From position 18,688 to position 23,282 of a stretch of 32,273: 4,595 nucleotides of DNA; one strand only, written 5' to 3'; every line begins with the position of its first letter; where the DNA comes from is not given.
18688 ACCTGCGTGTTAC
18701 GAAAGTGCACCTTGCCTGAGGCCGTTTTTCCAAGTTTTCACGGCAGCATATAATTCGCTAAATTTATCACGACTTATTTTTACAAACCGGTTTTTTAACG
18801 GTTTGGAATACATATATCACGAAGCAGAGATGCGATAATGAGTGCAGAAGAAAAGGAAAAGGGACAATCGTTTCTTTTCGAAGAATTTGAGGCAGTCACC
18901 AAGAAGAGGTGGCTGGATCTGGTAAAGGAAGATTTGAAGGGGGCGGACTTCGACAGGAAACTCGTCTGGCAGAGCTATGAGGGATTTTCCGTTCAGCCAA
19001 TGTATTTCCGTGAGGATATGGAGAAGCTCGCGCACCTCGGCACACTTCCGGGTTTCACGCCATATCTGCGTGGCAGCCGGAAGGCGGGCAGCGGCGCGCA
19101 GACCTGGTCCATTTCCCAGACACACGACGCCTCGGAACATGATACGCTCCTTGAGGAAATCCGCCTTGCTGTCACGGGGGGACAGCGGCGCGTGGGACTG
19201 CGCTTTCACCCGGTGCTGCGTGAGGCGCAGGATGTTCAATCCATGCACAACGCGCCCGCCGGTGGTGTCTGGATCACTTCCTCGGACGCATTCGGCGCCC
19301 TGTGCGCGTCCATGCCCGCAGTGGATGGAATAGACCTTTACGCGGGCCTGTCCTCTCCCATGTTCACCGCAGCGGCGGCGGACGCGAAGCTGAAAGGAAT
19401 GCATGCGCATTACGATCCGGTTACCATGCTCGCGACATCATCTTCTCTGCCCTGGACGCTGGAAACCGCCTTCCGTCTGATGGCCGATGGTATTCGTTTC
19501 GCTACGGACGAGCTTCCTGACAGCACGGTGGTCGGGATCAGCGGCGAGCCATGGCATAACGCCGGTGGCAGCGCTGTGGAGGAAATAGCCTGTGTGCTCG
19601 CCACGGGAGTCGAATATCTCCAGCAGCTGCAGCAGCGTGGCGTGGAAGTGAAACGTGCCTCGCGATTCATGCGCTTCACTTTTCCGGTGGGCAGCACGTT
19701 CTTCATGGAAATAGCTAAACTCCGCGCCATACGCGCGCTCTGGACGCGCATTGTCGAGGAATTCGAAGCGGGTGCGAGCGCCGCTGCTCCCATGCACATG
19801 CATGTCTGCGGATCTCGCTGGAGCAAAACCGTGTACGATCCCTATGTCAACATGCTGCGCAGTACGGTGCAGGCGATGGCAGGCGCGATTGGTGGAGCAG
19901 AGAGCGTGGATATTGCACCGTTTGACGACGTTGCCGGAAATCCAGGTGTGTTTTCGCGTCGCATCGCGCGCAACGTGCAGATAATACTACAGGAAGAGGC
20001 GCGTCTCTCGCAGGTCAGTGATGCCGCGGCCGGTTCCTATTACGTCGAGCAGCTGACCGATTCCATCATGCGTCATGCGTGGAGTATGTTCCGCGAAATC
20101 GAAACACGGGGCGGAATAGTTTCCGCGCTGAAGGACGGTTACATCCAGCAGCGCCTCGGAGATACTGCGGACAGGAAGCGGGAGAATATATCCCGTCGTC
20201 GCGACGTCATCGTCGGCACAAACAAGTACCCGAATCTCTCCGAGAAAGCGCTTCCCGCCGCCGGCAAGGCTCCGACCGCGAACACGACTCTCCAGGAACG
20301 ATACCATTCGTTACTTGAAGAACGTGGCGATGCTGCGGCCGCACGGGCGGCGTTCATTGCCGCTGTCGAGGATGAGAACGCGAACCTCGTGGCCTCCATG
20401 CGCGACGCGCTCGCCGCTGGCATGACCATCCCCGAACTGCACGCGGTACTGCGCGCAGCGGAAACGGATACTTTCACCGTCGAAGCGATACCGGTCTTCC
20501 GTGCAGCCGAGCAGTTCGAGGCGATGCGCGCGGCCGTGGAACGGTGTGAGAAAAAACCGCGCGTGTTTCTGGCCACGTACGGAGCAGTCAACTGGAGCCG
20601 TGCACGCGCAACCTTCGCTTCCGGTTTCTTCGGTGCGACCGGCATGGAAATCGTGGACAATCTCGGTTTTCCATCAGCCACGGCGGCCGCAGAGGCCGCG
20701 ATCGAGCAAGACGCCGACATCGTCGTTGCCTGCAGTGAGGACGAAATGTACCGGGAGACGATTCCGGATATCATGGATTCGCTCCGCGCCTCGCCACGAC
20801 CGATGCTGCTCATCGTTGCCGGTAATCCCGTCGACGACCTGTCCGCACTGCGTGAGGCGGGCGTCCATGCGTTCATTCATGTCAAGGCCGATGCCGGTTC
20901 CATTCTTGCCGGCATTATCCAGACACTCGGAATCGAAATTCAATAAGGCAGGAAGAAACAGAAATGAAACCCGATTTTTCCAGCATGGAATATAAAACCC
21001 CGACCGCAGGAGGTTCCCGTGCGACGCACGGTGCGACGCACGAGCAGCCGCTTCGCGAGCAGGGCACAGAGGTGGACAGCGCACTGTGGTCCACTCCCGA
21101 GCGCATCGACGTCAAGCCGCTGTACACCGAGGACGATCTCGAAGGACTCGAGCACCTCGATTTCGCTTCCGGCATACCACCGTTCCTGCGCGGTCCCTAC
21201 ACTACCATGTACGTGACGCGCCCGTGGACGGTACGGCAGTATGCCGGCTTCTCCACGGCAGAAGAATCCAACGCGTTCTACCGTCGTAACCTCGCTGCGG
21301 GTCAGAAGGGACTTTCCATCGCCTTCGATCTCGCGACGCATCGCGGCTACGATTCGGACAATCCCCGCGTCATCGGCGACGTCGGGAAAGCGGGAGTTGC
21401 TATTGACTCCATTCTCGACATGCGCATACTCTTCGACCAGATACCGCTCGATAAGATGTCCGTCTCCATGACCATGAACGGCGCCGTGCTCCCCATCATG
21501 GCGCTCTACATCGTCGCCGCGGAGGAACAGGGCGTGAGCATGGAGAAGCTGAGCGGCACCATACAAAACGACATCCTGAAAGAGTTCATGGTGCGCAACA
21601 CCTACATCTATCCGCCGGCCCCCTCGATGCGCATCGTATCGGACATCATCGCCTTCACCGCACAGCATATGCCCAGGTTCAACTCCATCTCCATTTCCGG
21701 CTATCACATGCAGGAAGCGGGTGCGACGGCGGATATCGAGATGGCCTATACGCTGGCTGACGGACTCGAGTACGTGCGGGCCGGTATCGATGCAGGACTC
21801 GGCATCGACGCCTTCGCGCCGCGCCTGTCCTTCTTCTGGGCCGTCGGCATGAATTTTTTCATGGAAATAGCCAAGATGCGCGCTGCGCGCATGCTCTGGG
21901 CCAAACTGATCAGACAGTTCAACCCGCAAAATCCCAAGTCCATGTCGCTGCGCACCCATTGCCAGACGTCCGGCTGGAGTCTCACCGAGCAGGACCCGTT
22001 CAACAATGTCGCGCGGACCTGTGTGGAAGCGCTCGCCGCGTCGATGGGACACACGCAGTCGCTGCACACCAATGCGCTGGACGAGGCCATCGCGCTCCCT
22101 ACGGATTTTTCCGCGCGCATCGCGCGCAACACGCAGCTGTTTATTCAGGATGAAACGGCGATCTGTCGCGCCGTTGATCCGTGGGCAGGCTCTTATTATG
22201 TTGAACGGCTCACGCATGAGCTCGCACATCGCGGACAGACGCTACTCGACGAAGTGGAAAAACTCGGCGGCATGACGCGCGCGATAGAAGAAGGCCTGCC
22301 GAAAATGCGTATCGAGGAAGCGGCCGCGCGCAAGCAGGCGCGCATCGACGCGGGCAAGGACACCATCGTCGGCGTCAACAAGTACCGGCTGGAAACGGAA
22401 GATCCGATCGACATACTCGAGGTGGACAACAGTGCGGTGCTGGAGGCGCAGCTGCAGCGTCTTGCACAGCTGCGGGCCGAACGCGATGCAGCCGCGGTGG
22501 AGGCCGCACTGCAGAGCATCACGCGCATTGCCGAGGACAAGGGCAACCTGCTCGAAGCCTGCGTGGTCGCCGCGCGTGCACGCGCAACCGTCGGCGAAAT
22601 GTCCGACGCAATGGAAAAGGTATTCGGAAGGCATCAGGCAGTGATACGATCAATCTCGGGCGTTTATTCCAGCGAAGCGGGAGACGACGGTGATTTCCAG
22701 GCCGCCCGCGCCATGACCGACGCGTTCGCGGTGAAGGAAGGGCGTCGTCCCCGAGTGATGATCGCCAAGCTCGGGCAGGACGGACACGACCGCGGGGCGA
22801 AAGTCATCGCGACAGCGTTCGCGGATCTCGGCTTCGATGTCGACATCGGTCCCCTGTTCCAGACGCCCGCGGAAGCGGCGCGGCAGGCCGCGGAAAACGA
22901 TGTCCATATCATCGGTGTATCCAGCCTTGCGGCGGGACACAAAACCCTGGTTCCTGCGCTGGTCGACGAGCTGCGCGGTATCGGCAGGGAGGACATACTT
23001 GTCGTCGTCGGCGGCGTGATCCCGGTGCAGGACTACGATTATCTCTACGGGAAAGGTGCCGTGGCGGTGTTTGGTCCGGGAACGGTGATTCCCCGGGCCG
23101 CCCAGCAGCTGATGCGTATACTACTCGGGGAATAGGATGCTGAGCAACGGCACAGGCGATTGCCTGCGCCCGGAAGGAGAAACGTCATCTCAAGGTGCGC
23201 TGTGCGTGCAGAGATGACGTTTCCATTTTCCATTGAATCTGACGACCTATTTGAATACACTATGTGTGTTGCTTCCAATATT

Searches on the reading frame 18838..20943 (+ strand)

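Call 73: search_protein_families(library=pfam, proteins=[window:18838-20943:+], max_evalue=0.001)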
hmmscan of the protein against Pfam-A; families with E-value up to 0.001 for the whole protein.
window:18838-20943:+ (702 aa): 1 family
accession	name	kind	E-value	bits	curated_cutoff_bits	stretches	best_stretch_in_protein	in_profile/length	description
PF01642.28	MM_CoA_mutase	-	2.8e-122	409.4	22.1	1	46-540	2-509/512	Methylmalonyl-CoA mutase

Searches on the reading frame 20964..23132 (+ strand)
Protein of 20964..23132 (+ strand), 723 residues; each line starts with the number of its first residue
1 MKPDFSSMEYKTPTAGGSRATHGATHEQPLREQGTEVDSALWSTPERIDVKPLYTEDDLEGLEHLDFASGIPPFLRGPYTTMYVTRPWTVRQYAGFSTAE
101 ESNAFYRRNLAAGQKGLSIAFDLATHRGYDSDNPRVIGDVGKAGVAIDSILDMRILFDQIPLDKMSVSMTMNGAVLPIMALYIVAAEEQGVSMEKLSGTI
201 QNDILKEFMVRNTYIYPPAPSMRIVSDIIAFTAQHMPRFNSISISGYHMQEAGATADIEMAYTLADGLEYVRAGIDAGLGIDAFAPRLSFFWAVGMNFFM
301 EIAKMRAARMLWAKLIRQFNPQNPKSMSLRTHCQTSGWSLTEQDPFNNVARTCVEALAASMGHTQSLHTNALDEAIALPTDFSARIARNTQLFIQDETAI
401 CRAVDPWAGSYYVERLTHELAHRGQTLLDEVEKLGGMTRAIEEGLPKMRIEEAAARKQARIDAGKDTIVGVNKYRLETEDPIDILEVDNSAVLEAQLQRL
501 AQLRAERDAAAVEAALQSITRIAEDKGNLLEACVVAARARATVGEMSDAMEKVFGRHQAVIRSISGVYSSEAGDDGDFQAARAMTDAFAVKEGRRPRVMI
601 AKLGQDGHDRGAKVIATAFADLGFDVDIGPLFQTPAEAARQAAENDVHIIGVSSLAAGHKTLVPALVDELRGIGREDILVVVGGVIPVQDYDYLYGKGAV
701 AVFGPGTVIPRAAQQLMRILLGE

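Call 73: search_protein_families(library=pfam, proteins=[window:20964-23132:+], max_evalue=0.001)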
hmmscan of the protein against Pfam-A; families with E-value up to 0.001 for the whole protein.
window:20964-23132:+ (723 aa): 2 families
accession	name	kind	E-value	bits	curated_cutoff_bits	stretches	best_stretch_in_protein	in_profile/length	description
PF01642.28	MM_CoA_mutase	-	8.4e-233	774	22.1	1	44-555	2-512/512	Methylmalonyl-CoA mutase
PF02310.24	B12-binding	-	4.3e-20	72.2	32.1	1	597-708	2-115/121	B12 binding domain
